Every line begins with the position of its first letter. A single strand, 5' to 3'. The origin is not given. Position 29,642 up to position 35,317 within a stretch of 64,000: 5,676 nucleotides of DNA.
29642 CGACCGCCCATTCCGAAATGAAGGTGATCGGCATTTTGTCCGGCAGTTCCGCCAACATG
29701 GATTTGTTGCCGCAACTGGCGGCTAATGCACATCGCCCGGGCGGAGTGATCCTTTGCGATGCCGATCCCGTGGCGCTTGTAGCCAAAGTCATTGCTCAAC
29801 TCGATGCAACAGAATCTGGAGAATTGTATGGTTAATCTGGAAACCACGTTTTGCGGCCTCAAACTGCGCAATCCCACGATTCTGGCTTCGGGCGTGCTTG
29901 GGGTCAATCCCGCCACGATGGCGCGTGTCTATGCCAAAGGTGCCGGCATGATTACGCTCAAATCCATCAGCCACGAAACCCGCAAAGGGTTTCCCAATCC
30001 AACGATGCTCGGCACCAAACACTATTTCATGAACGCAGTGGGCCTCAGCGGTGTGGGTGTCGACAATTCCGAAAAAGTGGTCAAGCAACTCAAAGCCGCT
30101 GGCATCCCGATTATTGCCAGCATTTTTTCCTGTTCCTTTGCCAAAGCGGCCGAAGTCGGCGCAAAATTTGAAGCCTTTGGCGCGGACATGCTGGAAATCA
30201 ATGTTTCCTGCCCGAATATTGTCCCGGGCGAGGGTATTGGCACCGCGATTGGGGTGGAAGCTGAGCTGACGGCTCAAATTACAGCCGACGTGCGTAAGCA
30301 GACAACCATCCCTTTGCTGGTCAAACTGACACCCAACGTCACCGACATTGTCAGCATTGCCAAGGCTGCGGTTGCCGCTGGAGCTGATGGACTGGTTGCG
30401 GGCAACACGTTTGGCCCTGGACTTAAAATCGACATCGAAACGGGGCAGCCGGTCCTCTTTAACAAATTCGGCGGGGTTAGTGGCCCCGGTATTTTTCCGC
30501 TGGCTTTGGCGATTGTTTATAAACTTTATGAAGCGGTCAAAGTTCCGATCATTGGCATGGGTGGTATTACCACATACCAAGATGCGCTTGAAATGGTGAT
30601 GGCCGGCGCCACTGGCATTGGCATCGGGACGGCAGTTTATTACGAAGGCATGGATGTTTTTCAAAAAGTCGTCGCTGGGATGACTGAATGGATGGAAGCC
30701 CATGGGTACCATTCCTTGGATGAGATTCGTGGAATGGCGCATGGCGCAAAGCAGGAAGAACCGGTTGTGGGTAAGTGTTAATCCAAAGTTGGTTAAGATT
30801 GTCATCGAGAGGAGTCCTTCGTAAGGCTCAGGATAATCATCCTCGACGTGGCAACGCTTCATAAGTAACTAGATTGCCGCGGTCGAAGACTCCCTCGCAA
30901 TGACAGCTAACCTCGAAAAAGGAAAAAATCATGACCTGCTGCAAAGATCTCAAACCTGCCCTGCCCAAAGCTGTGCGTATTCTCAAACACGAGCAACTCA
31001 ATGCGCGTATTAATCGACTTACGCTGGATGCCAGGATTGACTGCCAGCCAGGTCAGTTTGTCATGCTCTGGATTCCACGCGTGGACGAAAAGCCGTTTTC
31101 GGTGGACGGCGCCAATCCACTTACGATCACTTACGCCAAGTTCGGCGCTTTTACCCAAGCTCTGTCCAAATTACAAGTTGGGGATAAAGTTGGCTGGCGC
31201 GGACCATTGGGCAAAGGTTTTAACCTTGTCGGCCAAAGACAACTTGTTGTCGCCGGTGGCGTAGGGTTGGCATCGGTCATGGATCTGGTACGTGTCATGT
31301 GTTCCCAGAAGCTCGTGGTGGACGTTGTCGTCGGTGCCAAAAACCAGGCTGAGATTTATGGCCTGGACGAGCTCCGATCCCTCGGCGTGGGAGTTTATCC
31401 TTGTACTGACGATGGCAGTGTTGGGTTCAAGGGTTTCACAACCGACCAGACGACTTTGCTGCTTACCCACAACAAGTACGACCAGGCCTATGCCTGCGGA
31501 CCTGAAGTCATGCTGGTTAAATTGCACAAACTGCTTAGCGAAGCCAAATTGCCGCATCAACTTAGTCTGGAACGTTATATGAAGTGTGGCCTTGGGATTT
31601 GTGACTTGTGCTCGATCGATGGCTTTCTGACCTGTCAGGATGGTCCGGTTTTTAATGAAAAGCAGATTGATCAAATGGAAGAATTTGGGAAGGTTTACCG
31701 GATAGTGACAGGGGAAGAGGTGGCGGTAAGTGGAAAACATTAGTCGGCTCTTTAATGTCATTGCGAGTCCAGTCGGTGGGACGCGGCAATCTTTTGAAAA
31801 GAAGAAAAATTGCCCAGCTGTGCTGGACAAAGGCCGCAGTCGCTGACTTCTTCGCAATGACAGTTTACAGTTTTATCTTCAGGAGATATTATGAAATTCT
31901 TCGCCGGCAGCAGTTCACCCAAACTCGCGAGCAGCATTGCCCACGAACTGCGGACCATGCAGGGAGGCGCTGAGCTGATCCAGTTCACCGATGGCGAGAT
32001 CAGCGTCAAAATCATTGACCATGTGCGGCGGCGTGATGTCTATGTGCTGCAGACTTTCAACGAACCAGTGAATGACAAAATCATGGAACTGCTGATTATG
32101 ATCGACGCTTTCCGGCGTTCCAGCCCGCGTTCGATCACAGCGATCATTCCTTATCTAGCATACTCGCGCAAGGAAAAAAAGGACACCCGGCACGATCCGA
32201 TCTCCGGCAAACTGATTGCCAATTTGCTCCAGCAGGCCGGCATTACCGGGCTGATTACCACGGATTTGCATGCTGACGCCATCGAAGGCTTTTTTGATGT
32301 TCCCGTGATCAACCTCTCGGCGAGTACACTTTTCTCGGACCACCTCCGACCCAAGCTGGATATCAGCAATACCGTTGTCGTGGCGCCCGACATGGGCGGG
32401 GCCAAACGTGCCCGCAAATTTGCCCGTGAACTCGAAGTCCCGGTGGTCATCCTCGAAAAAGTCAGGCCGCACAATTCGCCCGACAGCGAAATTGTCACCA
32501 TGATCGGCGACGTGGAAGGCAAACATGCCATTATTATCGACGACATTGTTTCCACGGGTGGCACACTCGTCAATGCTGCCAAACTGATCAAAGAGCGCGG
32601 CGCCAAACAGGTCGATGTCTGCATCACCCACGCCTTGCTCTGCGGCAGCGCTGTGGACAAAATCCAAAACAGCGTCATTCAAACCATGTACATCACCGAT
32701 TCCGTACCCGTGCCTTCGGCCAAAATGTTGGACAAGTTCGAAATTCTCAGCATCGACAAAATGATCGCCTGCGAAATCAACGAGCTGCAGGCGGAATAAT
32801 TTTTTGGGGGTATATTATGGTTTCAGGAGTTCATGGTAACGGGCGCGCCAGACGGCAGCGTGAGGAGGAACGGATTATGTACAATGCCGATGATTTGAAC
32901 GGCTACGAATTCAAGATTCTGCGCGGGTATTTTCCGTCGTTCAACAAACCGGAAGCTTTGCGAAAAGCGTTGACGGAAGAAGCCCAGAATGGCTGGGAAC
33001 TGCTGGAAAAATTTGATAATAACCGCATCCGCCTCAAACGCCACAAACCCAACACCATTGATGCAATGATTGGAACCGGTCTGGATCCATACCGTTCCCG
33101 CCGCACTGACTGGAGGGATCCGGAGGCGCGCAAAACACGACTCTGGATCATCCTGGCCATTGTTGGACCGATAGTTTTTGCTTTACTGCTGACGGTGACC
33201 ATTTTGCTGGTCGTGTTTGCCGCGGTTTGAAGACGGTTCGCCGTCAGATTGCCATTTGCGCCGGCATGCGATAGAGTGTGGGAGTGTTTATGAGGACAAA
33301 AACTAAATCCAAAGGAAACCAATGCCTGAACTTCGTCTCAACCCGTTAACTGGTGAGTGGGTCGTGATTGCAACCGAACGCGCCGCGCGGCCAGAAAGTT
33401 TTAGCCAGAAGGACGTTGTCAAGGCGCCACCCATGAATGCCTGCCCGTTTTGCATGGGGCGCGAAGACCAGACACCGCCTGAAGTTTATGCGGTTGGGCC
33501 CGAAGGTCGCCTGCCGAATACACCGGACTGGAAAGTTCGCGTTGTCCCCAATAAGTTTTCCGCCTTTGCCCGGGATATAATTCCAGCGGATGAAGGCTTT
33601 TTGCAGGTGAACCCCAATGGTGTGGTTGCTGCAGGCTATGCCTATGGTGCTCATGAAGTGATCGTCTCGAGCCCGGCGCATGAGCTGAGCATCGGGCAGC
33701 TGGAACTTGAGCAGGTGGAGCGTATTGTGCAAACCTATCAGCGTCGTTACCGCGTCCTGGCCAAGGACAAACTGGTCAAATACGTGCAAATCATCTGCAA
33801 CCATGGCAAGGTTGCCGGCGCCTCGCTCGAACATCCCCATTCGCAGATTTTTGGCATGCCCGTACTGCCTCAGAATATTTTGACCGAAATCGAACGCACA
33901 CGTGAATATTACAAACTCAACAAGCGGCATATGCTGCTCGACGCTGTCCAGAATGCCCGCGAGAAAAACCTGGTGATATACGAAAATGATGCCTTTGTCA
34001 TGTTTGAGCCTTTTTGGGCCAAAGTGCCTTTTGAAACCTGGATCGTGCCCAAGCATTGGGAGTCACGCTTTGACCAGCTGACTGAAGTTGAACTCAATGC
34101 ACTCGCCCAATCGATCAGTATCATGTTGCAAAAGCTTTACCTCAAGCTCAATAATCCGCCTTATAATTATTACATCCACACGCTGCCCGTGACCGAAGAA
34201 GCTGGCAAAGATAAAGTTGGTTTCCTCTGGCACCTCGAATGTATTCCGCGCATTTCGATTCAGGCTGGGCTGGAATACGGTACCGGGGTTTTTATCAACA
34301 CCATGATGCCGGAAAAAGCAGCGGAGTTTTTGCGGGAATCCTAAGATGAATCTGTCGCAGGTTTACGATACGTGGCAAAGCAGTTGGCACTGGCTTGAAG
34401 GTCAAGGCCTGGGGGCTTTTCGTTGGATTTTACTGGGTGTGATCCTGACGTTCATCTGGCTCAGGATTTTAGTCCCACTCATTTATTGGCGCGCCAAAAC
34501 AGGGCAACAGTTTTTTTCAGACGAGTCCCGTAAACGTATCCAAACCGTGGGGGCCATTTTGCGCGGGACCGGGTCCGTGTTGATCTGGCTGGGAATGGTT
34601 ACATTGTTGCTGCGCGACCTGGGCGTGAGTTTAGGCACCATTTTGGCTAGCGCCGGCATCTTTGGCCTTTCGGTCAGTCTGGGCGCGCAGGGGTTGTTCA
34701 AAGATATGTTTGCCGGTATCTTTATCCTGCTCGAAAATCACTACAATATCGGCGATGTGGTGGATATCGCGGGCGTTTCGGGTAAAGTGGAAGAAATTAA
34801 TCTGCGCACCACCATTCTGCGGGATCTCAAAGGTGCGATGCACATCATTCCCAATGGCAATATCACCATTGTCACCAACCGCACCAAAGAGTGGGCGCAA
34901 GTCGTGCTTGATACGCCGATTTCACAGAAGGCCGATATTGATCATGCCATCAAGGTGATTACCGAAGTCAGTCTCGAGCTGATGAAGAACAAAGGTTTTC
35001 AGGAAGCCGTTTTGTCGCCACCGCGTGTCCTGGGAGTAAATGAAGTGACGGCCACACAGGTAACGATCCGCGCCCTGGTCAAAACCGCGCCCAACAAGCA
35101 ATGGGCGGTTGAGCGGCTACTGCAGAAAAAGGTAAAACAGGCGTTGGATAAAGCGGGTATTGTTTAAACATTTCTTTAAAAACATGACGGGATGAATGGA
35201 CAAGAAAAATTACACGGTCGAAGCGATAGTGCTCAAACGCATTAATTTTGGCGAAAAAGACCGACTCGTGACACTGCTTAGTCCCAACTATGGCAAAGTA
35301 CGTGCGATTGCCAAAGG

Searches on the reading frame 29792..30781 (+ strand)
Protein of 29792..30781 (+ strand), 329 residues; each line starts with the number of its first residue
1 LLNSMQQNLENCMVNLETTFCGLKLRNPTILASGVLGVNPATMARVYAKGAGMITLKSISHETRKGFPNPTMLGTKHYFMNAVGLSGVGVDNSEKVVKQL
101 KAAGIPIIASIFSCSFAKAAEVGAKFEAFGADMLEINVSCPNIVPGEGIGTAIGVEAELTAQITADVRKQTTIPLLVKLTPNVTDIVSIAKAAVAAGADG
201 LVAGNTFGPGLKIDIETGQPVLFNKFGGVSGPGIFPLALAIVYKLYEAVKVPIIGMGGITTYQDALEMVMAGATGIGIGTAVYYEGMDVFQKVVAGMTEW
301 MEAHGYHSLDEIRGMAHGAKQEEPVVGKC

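Call 64: search_protein_families(library=pfam, proteins=[window:29792-30781:+], max_evalue=0.001)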
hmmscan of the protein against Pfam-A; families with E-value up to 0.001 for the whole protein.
window:29792-30781:+ (329 aa): 3 families
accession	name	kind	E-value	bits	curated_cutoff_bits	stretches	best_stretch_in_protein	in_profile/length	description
PF01180.27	DHO_dh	-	7.1e-68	229.4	27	1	16-301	2-291/291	Dihydroorotate dehydrogenase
PF01207.24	Dus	-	7.2e-10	38.9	20.4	1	106-201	55-155/311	Dihydrouridine synthase (Dus)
PF04481.18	DUF561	-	5.5e-05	22.9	21.6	1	238-283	174-218/243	Protein of unknown function (DUF561)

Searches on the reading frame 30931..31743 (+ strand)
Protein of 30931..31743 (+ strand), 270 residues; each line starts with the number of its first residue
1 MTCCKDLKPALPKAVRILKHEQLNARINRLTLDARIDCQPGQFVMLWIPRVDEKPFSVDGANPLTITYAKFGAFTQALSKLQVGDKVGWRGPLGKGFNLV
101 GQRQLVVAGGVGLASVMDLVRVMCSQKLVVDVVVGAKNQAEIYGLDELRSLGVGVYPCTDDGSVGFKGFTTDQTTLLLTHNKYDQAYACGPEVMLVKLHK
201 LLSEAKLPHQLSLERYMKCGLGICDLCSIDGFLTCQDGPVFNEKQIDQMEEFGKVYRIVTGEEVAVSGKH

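Call 28: search_protein_families(library=pfam, proteins=[window:30931-31743:+], max_evalue=0.00001)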
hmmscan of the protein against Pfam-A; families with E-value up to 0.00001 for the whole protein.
window:30931-31743:+ (270 aa): 1 family
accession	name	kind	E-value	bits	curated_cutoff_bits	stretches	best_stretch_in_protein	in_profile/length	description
PF10418.14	DHODB_Fe-S_bind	-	4.5e-09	36.3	23.9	1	214-246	1-40/41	Iron-sulfur cluster binding domain of dihydroorotate dehydrogenase B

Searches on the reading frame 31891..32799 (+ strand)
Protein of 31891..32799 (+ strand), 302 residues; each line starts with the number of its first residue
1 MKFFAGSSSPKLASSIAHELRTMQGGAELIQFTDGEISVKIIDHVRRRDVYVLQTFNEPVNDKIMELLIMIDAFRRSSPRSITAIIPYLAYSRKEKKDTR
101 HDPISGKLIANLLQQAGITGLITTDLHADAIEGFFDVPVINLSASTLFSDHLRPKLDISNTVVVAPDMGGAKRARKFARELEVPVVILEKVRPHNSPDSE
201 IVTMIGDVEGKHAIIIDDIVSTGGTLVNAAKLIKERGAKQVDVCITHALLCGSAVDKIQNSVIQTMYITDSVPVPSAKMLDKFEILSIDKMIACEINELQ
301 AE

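Call 29: search_protein_families(library=pfam, proteins=[window:31891-32799:+], max_evalue=0.00001)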
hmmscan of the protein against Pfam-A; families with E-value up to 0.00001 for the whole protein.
window:31891-32799:+ (302 aa): 3 families
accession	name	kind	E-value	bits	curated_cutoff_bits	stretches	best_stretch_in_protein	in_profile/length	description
PF13793.12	Pribosyltran_N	-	8.4e-43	145.4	25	1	1-117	1-117/117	N-terminal domain of ribose phosphate pyrophosphokinase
PF00156.33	Pribosyltran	-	1.2e-21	77.1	26.3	1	147-254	18-131/158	Phosphoribosyl transferase domain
PF14572.12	Pribosyl_synth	-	6.8e-20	72.2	27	1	201-296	74-170/184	Phosphoribosyl synthetase-associated domain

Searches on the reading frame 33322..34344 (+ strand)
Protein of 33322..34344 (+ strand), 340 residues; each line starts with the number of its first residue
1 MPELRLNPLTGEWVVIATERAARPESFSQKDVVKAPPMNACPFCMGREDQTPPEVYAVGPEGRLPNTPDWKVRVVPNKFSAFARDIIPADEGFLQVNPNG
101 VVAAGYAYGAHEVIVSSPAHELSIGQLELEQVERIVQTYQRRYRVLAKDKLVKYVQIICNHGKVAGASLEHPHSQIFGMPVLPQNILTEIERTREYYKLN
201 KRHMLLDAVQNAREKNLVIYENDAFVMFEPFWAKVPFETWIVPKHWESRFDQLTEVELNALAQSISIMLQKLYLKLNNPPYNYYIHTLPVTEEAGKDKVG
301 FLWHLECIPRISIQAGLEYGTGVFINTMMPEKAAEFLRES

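Call 29: search_protein_families(library=pfam, proteins=[window:33322-34344:+], max_evalue=0.00001)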
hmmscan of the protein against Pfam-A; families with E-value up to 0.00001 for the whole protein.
window:33322-34344:+ (340 aa): 3 families
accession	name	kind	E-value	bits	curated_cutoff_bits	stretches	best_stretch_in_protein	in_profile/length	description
PF01087.27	GalP_UDP_transf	-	1.4e-20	74.9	22.1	1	3-183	13-184/184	Galactose-1-phosphate uridyl transferase, N-terminal domain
PF16268.10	DUF4921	-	2.5e-18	66.7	28.5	1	121-333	189-389/425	Domain of unknown function (DUF4921)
PF02744.22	GalP_UDP_tr_C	-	4.8e-09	36.6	29.2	1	191-304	3-116/165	Galactose-1-phosphate uridyl transferase, C-terminal domain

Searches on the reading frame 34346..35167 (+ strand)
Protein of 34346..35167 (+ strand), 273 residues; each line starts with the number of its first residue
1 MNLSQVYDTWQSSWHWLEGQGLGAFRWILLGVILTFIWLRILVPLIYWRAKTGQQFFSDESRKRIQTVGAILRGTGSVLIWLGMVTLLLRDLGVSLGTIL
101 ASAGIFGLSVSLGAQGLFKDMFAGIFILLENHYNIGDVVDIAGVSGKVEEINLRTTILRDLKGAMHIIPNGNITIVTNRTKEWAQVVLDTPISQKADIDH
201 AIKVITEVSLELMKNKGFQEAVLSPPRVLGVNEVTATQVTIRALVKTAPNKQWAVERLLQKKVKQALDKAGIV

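Call 29: search_protein_families(library=pfam, proteins=[window:34346-35167:+], max_evalue=0.00001)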
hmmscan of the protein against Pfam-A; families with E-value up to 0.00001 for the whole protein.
window:34346-35167:+ (273 aa): 2 families
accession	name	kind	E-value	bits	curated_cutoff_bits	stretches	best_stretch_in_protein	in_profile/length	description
PF00924.24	MS_channel_2nd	-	3.2e-20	72.4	20.2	1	117-179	2-66/68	Mechanosensitive ion channel, beta-domain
PF21082.3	MS_channel_3rd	-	1.9e-08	35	21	1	186-272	1-86/88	Mechanosensitive ion channel MscS, C-terminal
